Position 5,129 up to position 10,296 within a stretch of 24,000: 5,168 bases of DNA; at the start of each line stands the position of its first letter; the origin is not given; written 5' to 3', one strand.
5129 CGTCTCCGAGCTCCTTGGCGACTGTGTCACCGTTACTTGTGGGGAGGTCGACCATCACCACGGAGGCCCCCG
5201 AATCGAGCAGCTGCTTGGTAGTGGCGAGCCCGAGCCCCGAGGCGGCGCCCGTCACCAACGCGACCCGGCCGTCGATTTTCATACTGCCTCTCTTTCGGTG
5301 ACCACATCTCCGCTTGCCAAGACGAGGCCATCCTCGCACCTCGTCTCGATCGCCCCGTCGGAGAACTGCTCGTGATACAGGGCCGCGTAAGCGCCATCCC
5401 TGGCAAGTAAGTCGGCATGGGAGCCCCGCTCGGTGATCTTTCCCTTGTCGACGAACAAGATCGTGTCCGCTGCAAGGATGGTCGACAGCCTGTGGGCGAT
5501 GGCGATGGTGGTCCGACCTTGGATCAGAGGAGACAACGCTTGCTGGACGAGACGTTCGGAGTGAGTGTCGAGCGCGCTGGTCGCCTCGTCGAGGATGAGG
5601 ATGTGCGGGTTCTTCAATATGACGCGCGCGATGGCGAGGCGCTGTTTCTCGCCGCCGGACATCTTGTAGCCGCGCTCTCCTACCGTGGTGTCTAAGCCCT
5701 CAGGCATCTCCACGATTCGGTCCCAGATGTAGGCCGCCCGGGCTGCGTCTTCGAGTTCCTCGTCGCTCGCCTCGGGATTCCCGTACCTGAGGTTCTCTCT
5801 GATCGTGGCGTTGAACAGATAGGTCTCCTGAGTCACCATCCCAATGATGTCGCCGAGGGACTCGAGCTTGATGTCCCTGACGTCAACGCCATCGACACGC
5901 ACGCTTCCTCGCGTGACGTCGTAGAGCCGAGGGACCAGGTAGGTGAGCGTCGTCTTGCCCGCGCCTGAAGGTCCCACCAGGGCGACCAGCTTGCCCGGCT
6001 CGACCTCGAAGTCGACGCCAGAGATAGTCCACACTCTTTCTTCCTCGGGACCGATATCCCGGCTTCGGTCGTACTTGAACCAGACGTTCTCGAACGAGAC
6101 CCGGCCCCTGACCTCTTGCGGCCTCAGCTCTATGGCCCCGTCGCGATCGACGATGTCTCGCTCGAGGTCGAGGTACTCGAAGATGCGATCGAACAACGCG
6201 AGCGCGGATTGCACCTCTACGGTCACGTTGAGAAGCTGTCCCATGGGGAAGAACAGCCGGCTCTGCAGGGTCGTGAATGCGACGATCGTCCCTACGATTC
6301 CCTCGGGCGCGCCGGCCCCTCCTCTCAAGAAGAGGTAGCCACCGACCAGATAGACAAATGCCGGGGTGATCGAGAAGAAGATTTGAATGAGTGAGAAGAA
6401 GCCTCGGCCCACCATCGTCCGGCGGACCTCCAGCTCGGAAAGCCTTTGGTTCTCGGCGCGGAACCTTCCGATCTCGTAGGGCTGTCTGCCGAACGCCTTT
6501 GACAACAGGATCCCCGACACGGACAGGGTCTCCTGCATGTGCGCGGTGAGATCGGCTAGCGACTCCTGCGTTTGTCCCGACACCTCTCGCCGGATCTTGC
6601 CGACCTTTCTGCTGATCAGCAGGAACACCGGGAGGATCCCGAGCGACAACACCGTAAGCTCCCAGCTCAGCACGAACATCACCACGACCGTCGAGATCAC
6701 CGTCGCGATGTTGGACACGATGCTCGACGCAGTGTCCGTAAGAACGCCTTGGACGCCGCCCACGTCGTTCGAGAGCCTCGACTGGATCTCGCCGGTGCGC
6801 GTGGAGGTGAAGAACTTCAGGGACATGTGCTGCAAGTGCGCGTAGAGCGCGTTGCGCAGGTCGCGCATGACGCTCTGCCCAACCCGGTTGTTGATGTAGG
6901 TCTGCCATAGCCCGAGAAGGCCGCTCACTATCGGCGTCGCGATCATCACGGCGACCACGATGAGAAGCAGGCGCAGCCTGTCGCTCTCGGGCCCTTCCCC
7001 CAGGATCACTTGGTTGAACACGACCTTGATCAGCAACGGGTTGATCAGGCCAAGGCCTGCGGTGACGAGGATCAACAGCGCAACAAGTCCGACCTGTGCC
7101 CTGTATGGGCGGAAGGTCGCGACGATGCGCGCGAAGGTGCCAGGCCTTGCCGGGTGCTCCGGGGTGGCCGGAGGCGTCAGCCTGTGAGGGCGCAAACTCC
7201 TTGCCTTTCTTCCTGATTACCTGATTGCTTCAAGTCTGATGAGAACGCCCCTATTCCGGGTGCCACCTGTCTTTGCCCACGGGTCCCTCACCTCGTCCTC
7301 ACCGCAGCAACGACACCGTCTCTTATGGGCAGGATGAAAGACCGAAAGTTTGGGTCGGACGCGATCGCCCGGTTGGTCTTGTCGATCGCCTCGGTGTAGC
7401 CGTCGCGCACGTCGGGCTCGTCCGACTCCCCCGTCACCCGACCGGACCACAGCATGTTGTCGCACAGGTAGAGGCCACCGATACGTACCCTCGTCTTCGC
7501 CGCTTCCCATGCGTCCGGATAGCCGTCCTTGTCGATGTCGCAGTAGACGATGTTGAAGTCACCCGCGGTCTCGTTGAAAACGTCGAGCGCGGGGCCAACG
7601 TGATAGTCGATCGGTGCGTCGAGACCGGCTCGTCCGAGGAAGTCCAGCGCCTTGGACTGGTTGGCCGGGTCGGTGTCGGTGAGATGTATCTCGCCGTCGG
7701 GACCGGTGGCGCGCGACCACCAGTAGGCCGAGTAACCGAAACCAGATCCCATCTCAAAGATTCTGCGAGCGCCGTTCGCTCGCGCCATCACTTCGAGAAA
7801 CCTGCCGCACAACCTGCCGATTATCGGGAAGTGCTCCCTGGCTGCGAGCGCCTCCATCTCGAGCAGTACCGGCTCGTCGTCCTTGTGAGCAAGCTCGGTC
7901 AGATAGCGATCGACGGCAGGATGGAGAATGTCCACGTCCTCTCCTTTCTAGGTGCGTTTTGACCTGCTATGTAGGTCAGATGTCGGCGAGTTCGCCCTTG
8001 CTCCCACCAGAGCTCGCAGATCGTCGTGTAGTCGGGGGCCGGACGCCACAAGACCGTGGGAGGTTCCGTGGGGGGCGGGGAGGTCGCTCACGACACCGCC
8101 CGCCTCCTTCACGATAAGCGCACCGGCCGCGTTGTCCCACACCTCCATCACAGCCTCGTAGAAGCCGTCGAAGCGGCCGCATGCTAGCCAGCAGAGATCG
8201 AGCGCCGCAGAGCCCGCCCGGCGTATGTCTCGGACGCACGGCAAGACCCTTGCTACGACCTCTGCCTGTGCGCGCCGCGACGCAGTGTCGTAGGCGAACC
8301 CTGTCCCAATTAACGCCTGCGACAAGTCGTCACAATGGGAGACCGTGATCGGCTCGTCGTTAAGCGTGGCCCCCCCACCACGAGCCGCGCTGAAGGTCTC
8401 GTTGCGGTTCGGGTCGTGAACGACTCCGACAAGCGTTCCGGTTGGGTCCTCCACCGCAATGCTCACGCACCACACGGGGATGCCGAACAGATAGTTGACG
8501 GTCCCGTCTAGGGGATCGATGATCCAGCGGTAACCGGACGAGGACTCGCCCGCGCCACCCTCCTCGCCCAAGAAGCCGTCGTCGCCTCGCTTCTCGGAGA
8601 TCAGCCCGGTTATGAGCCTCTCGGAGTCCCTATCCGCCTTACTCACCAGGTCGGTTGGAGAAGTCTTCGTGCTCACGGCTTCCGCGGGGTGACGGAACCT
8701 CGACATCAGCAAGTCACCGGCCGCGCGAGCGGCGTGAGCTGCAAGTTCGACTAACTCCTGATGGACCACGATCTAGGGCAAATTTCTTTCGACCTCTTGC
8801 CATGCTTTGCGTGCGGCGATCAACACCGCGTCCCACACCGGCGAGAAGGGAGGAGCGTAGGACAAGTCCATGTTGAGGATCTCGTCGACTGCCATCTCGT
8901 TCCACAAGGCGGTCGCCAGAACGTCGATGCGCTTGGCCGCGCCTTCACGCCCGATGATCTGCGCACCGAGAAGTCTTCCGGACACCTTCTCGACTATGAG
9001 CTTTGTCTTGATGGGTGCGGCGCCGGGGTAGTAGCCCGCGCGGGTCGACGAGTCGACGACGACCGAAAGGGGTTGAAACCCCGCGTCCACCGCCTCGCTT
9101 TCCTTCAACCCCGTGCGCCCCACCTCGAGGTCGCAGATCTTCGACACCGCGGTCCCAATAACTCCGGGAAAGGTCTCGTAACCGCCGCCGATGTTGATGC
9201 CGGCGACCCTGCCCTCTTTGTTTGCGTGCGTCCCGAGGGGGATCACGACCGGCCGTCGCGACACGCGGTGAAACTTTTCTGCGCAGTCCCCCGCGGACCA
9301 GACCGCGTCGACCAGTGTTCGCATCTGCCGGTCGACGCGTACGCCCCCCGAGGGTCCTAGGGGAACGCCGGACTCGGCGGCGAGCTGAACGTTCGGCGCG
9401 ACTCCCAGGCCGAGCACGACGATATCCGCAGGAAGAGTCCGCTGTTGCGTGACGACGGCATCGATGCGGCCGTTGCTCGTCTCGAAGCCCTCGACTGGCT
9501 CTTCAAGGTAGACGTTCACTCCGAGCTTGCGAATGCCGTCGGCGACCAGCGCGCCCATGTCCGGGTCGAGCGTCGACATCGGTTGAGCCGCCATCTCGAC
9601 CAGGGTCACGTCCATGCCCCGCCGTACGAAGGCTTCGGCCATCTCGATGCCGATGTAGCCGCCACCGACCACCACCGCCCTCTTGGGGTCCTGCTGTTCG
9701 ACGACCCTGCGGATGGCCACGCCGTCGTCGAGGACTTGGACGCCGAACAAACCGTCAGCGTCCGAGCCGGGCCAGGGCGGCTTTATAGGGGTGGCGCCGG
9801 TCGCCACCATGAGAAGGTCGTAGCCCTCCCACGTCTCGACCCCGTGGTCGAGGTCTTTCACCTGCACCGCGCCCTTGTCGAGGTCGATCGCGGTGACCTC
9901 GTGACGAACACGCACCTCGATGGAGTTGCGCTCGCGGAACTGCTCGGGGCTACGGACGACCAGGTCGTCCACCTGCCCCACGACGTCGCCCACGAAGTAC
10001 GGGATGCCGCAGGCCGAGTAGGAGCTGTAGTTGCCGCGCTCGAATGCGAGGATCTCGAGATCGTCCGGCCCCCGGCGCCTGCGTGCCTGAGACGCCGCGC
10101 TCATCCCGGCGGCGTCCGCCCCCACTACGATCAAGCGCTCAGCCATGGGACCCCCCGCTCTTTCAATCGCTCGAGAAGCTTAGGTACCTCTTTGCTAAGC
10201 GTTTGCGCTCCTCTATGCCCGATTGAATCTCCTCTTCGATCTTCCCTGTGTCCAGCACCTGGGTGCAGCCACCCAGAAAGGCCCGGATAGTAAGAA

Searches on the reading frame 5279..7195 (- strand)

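Call 24: search_protein_families(library=pfam, max_evalue=0.001, proteins=[window:5279-7195:-])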
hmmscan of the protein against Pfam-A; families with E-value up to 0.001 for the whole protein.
window:5279-7195:- (638 aa): 3 families
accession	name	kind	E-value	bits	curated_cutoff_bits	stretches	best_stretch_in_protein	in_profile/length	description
PF00664.28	ABC_membrane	-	5.5e-47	161.2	28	1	37-317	3-273/274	ABC transporter transmembrane region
PF00005.33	ABC_tran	-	1.1e-32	114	25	1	392-540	2-137/137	ABC transporter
PF02463.25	SMC_N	-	0.00018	21.4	40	0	511-583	136-212/220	RecF/RecN/SMC N terminal domain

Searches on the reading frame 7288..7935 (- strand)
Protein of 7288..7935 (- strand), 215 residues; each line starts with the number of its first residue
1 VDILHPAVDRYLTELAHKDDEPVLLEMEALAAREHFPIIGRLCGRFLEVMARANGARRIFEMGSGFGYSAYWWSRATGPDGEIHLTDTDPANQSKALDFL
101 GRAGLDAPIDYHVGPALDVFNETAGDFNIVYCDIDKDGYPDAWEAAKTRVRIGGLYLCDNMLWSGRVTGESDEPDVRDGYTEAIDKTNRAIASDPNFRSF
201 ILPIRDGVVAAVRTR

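Call 24: search_protein_families(library=pfam, max_evalue=0.001, proteins=[window:7288-7935:-])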
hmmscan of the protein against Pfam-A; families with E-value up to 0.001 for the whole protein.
window:7288-7935:- (215 aa): 2 families
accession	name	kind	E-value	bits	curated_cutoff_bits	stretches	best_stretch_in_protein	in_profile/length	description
PF01596.23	Methyltransf_3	-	7.4e-30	104.2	22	1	23-212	10-202/204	O-methyltransferase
PF13578.12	Methyltransf_24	-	9.1e-08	33.4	26.3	1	61-160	2-104/105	Methyltransferase domain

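Call 26: search_protein_families(library=ncbifam, max_evalue=0.001, proteins=[window:7288-7935:-])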
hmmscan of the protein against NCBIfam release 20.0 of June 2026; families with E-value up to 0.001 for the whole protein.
window:7288-7935:- (215 aa): 0 families

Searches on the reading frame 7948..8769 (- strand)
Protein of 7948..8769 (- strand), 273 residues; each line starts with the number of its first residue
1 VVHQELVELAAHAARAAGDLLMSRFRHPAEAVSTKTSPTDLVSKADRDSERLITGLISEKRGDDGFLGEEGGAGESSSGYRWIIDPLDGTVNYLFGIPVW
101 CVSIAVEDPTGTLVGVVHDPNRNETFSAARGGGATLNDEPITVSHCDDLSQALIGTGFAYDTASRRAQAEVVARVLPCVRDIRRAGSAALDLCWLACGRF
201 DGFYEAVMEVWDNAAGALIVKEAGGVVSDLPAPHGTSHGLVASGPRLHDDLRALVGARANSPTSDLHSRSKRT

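Call 24: search_protein_families(library=pfam, max_evalue=0.001, proteins=[window:7948-8769:-])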
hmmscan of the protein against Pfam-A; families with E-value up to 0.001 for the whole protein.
window:7948-8769:- (273 aa): 1 family
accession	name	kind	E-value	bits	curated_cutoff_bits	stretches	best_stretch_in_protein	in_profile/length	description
PF00459.30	Inositol_P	-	5.7e-64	216.7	27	1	4-248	3-259/271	Inositol monophosphatase family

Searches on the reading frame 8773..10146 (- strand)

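Call 24: search_protein_families(library=pfam, max_evalue=0.001, proteins=[window:8773-10146:-])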
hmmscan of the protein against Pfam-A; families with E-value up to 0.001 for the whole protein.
window:8773-10146:- (457 aa): 7 families
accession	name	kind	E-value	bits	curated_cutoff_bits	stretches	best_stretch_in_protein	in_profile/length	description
PF07992.20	Pyr_redox_2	-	2e-59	201.9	26.1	1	4-296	2-278/291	Pyridine nucleotide-disulphide oxidoreductase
PF00070.33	Pyr_redox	-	3.1e-23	82.5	22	1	156-234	1-80/82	Pyridine nucleotide-disulphide oxidoreductase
PF02852.28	Pyr_redox_dim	-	4.3e-16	59.5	25.3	1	335-437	4-105/110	Pyridine nucleotide-disulphide oxidoreductase, dimerisation domain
PF01266.30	DAO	-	5.4e-09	36.5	27.9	0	157-189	2-34/353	FAD dependent oxidoreductase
PF13738.12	Pyr_redox_3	-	1e-08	35.2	30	1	72-286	92-305/305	Pyridine nucleotide-disulphide oxidoreductase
PF13450.12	NAD_binding_8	-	6.3e-08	33.2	21.9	0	7-40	1-30/68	NAD(P)-binding Rossmann-like domain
PF03486.20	HI0933_like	-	7.2e-07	29.3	50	0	156-189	2-35/244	HI0933-like protein Rossmann domain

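Call 26: search_protein_families(library=ncbifam, max_evalue=0.001, proteins=[window:8773-10146:-])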
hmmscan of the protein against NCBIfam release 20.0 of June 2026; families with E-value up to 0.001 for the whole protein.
window:8773-10146:- (457 aa): 60 families (the best 25 are shown)
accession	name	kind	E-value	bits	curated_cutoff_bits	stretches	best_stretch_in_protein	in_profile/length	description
TIGR03385.1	CoA_CoA_reduc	equivalog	1.2e-131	439.5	578.8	1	4-445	1-439/439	CoA-disulfide reductase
NF007123.0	PRK09564.1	equivalog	6.8e-120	400.7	458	1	4-445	2-440/444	CoA-disulfide reductase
NF010037.0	PRK13512.1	equivalog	7.7e-77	259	394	1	4-443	3-432/438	CoA-disulfide reductase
NF046103.1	NOXase_Strep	equivalog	6.3e-69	233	600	1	5-447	2-440/442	H2O-forming NADH oxidase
NF045765.1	PhenlGlyoxDHPadH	equivalog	3.4e-44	151.4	475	1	5-322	5-310/416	NADH-dependent phenylglyoxylate dehydrogenase subunit epsilon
TIGR02374.1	nitri_red_nirB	equivalog_domain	4.4e-38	131.2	578.35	1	5-349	1-332/794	nitrite reductase large subunit NirB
TIGR02053.1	MerA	equivalog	7.7e-38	130.6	454.45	1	90-430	115-439/465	mercury(II) reductase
NF003437.0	PRK04965.1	equivalog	1.5e-34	119.6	392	1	1-291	1-277/378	NADH:flavorubredoxin reductase NorW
TIGR01350.1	lipoamide_DH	equivalog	2.5e-33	115.5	408.8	1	89-438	114-447/461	dihydrolipoyl dehydrogenase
NF042949.2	3PPDioc_HcaD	equivalog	2.4e-32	112.1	450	1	3-292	2-279/386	3-phenylpropionate/cinnamic acid dioxygenase ferredoxin--NAD(+) reductase subunit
NF041682.1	ant_diox_AndAa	equivalog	3.3e-31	108.4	650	1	3-326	4-316/406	anthranilate 1,2-dioxygenase system ferredoxin--NAD(+) reductase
TIGR01424.1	gluta_reduc_2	equivalog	2e-28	99.1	606.05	1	110-414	132-419/446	glutathione-disulfide reductase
NF004943.0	PRK06292.2-1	equivalog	4.9e-28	98.1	432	1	89-426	113-437/456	dihydrolipoyl dehydrogenase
NF010311.1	PRK13748.1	subfamily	8.3e-26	90.9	600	1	91-425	215-529/560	mercury(II) reductase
NF004991.0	PRK06370.1-3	subfamily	4.9e-25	88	620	1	113-426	169-469/509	FAD-containing oxidoreductase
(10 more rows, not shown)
